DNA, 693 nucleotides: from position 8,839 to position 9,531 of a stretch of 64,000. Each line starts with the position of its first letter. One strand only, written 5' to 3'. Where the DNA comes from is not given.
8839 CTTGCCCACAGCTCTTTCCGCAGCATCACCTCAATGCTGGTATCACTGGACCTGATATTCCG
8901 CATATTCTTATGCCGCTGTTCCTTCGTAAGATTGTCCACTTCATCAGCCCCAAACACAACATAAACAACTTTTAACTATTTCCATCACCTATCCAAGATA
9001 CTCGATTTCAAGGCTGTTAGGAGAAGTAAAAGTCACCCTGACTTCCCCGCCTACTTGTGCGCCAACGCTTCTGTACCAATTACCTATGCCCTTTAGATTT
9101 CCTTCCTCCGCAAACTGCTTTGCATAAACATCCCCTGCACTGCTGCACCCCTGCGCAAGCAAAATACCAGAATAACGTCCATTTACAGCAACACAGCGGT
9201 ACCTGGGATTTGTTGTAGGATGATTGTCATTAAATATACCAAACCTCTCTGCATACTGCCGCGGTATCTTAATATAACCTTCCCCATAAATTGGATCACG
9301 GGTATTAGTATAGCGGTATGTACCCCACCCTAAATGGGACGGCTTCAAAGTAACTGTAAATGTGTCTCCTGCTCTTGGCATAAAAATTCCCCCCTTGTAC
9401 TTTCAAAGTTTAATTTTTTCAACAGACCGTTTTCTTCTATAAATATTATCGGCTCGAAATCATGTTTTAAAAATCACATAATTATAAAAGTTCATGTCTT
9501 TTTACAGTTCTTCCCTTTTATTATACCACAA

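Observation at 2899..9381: Seven-gene restriction/defence island with a CglI/NgoAVII-type core (PLD nuclease + Z1 ATPase + C5 methylase) plus extra parts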

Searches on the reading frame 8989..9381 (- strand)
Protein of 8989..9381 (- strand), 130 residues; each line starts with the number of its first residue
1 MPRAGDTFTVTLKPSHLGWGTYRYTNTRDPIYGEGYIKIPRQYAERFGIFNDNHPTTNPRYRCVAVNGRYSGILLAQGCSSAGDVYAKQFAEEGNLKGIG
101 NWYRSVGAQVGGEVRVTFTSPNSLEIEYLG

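Call 3: search_protein_families(library=pfam, proteins=[window:8989-9381:-], max_evalue=0.01)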
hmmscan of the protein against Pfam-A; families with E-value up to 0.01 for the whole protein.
window:8989-9381:- (130 aa): 0 families

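Call 4: search_protein_families(library=ncbifam, proteins=[window:8989-9381:-], max_evalue=0.01)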
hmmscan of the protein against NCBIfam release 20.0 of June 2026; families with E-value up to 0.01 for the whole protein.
window:8989-9381:- (130 aa): 0 families

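Call 5: search_protein_families(library=padloc, proteins=[window:8989-9381:-], max_evalue=0.01)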
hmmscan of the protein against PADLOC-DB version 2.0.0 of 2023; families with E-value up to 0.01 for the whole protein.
window:8989-9381:- (130 aa): 0 families

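Call 13: search_solved_structures(query=window:8989-9381:-, max_evalue=10, show_alignments=2)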
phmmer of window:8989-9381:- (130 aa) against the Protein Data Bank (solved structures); distinct sequences matched with E-value up to 10: 4.
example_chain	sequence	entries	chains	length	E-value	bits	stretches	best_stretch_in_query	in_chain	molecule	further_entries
2hs0_A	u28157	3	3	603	0.15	15.1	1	34-118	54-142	Phosphoribosylformylglycinamidine synthase II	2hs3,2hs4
1vk3_A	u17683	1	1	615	0.16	15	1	34-118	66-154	Phosphoribosylformylglycinamidine synthase II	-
3d54_A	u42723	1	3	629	0.17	15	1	34-118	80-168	Phosphoribosylformylglycinamidine synthase II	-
7tm4_A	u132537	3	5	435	1.7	11.7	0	72-126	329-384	3-phosphoshikimate 1-carboxyvinyltransferase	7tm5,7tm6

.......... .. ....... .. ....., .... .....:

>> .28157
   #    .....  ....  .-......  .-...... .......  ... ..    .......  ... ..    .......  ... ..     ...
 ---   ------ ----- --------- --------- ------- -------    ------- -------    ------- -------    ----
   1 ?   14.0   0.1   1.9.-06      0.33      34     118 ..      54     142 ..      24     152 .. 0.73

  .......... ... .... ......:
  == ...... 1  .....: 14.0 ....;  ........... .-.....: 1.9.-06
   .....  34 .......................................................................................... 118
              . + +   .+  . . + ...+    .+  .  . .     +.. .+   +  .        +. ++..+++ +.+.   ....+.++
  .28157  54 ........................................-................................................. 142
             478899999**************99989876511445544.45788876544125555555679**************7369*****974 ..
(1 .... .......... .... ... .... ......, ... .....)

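Call 14: find_homologous_proteins(query=window:8989-9381:-, max_evalue=0.001)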
Query window:8989-9381:- (130 aa): 229 proteins with E <= 0.001 among 234 candidates; the best 120 are listed.
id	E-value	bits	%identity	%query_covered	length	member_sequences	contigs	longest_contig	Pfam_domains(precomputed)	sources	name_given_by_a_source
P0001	3.4e-81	288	96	100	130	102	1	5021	-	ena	-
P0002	4.1e-81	287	96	100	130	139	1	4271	-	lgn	-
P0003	5.6e-74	264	97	91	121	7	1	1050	-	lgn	-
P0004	7.0e-74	264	97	91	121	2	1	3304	-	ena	-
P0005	8.7e-74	264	84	99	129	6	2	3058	-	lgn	-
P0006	4.0e-73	262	86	100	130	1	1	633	-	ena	-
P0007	1.4e-72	260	85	100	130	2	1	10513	-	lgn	-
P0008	7.5e-72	257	86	100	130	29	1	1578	-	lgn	-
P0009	2.3e-71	256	94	90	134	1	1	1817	-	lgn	-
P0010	3.4e-71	255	87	100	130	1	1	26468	-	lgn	-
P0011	6.3e-71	254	84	100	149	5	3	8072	-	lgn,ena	-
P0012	3.2e-70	252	81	99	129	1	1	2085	-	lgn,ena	-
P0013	1.0e-69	251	84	100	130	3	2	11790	-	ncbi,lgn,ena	-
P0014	4.6e-69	248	81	99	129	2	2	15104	-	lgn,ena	-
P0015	1.4e-68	247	82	100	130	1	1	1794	-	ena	-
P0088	4.0e-36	142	53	98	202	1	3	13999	-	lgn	-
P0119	1.1e-33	134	49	97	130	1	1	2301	PF20731.3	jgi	jgi:hypothetical protein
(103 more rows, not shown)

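Call 21: find_related_loci(query=A1, collection=genome_contigs, flank=10000)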
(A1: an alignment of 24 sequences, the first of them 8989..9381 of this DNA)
Query A1 (130 aa) in genome_contigs; peptide patterns used: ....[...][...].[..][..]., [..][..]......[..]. (x = any residue, [..] = any of these).
159 stretches matched a pattern; 70 encode a relative of the query (tblastn E <= 1e-3); 70 distinct loci.
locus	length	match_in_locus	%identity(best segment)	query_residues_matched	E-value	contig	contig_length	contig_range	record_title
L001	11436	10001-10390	95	1-130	2e-82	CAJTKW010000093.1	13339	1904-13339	MAG TPA_asm: uncultured Acetatifactor sp. isolate MGBC100080 genome assembly, contig: MGBC100080.93, whole genome shotgu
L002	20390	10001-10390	93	1-130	2e-81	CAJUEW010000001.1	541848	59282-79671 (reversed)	MAG TPA_asm: uncultured Lachnospiraceae bacterium isolate MGBC129972 genome assembly, contig: MGBC129972.1, whole genome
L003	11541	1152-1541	94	1-130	1e-81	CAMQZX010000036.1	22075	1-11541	MAG TPA_asm: uncultured Lachnospiraceae bacterium isolate ERR5647218_bin.4_metawrap_v1.3_MAG genome assembly, contig: NO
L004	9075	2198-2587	92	1-130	5e-80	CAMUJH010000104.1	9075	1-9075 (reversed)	MAG TPA_asm: uncultured Hungatella sp. isolate SRR14038232_bin.39_metawrap_v1.3_MAG genome assembly, contig: NODE.7670_l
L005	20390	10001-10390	91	1-130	1e-79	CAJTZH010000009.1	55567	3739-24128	MAG TPA_asm: uncultured Lachnospiraceae bacterium isolate MGBC120314 genome assembly, contig: MGBC120314.9, whole genome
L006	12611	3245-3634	93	1-130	1e-79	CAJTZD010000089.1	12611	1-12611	MAG TPA_asm: uncultured Acetatifactor sp. isolate MGBC113998 genome assembly, contig: MGBC113998.89, whole genome shotgu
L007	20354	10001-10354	97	1-118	1e-76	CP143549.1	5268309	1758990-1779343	Lachnospiraceae bacterium JLR.KK009 strain JLR.KK002 chromosome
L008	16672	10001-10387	85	1-129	1e-76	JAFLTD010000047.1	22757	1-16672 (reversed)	MAG: Lachnospiraceae bacterium isolate HAN044 Seq47, whole genome shotgun sequence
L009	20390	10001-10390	86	1-130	2e-74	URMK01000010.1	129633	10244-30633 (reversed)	uncultured Lachnospiraceae bacterium isolate UMGS1134 genome assembly, contig: NODE_35_length_129633_cov_13.766203, whol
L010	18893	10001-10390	75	1-130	6e-65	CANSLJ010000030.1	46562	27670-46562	MAG TPA_asm: uncultured bacterium isolate SRR13921779_bin.4_metawrap_v1.3_MAG genome assembly, contig: NODE.1358_length_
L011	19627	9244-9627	55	1-127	7e-46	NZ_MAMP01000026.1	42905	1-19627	Domibacillus iocasae strain DSM 29979 DSM29979_contig_9, whole genome shotgun sequence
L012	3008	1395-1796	51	1-129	3e-45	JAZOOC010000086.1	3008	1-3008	MAG: Clostridia bacterium isolate T1900045634_YK20190328.MAGScoT_cleanbin_000007 SGB_8074_k141_428598, whole genome shot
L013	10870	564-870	73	1-102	5e-44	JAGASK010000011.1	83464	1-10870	MAG: Lachnospiraceae bacterium isolate RGIG8731 Water_deer_Colon-4__c73458, whole genome shotgun sequence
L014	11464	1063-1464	51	1-129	2e-44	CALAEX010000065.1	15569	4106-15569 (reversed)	MAG TPA_asm: uncultured Lachnospiraceae bacterium isolate SRR6425826_bin.44_CONCOCT_v1.1_MAG genome assembly, contig: ER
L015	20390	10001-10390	52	1-129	3e-43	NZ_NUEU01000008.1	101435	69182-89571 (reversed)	Bacillus sp. AFS002410 AFS002410_116_C10_Contig1_140618, whole genome shotgun sequence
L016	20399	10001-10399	56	1-129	1e-42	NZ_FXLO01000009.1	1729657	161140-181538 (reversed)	Clostridium massiliodielmoense strain MT26, whole genome shotgun sequence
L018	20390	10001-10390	53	1-129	2e-41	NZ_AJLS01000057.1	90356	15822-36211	Neobacillus bataviensis LMG 21833 contig57, whole genome shotgun sequence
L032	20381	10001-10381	46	1-126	4e-37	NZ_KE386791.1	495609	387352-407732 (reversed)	Psychromonas aquimarina ATCC BAA-1526 G337DRAFT_scaffold00001.1, whole genome shotgun sequence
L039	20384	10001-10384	51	1-127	9e-39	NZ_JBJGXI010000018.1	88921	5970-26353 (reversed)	Radiobacillus sp. PE A8.2 18, whole genome shotgun sequence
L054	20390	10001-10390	45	1-129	2e-30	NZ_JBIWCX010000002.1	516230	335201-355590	Lysinibacillus sp. NPDC097287 NPDC097287_222_E3.ctg-0002, whole genome shotgun sequence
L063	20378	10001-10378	39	1-126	3e-26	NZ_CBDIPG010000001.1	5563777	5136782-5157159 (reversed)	MAG: Kordia sp. isolate C9799-m2-bin15 P-CCAP979-9-C1, whole genome shotgun sequence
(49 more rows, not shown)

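Call 27: predict_structure(alignment_id=A1)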
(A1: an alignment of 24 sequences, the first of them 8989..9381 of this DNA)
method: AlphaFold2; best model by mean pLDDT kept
length: 130 residues; sequences in the alignment: 24
mean_pLDDT: 88.1   pTM: 0.82
mean pLDDT of the five models: 88.1, 87.2, 86.9, 85.5, 83.0
residues with pLDDT >= 90: 93; 70-90: 21; 50-70: 8; < 50: 8
segments of 3 or more residues with pLDDT < 50: 24-26, 28-32
pLDDT, mean of each block of 10 residues (from residue 1): 96 80 48 77 96 91 96 93 91 89 93 97 97
secondary structure, 60 per line:
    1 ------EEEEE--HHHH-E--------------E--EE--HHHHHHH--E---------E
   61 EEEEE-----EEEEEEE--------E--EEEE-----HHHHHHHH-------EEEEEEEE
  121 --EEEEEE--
elements in order: E7-11 H14-17 H41-47 E60-65 E71-77 E89-92 H98-105 E113-120 E123-128

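Call 29: fold_search(model_id=the predicted structure, library=pdb)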
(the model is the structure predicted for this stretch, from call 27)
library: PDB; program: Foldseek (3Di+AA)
matches with E <= 10: 342; with E <= 0.001: 4
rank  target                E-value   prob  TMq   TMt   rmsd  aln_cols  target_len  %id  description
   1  1yel_MODEL_1_A        5.7e-04  1.00  0.56  0.69   4.0       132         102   13  Structure of the hypothetical Arabidopsis thaliana protein At1g16640.1 (released 2005-01-18)
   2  7et6_D                6.4e-04  1.00  0.57  0.66   4.4       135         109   16  Crystal structure of Arabidopsis TEM1 B3-DNA complex (released 2021-09-15)
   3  8oj1_A                9.2e-04  1.00  0.52  0.27   8.0       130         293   12  Crystal structure of the DNA binding domain of M. polymorpha Auxin Response Factor 2 (MpARF2) in complex with High Aff (released 2024-04-03)
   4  4i1k_A                9.8e-04  1.00  0.51  0.56   4.8       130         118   12  Crystal Structure of VRN1 (Residues 208-341) (released 2012-12-19)
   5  6j9b_A                1.5e-03  1.00  0.56  0.67   3.8       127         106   15  Arabidopsis FUS3-DNA complex (released 2019-05-29)
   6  6sdg_A                2.4e-03  1.00  0.53  0.25   4.6       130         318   15  Crystal structure of the DNA binding domain of M. polymorpha Auxin Response Factor 2 (MpARF2) in complex with High Aff (released 2020-04-08)
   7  6c5d_A                2.6e-03  1.00  0.52  0.56   5.6       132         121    9  N-terminal domain of Helicobacter pylori LlaJI.R1 (released 2018-06-27)
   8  5yzy_C                2.9e-03  1.00  0.56  0.64   4.3       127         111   17  AtVAL1 B3 domain in complex with 13bp-DNA (released 2018-05-02)
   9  6j9a_A                2.9e-03  1.00  0.50  0.59   4.7       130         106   15  Crystal structure of Arabidopsis thaliana VAL1 in complex with FLC DNA fragment (released 2019-05-29)
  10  5os9_B                3.3e-03  1.00  0.56  0.63   3.8       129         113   16  Structure of the B3 DNA-Binding Domain of NGA1 (released 2018-09-05)
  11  6c5d_B                3.3e-03  1.00  0.54  0.54   5.1       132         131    9  N-terminal domain of Helicobacter pylori LlaJI.R1 (released 2018-06-27)
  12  3zi5_A                3.7e-03  1.00  0.49  0.40   6.4       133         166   12  Crystal STRUCTURE OF RESTRICTION ENDONUCLEASE BFII C-TERMINAL RECOGNITION DOMAIN IN COMPLEX WITH COGNATE DNA (released 2014-01-15)
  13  6j9c_D                4.7e-03  1.00  0.55  0.62   4.9       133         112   16  Crystal structure of Arabidopsis thaliana transcription factor LEC2-DNA complex (released 2019-05-29)
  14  4ldv                  4.7e-03  1.00  0.53  0.25   6.1       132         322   11  Crystal structure of the DNA binding domain of A. thailana auxin response factor 1 (released 2014-02-12)
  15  5os9_A                5.6e-03  1.00  0.54  0.60   4.6       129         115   16  Structure of the B3 DNA-Binding Domain of NGA1 (released 2018-09-05)
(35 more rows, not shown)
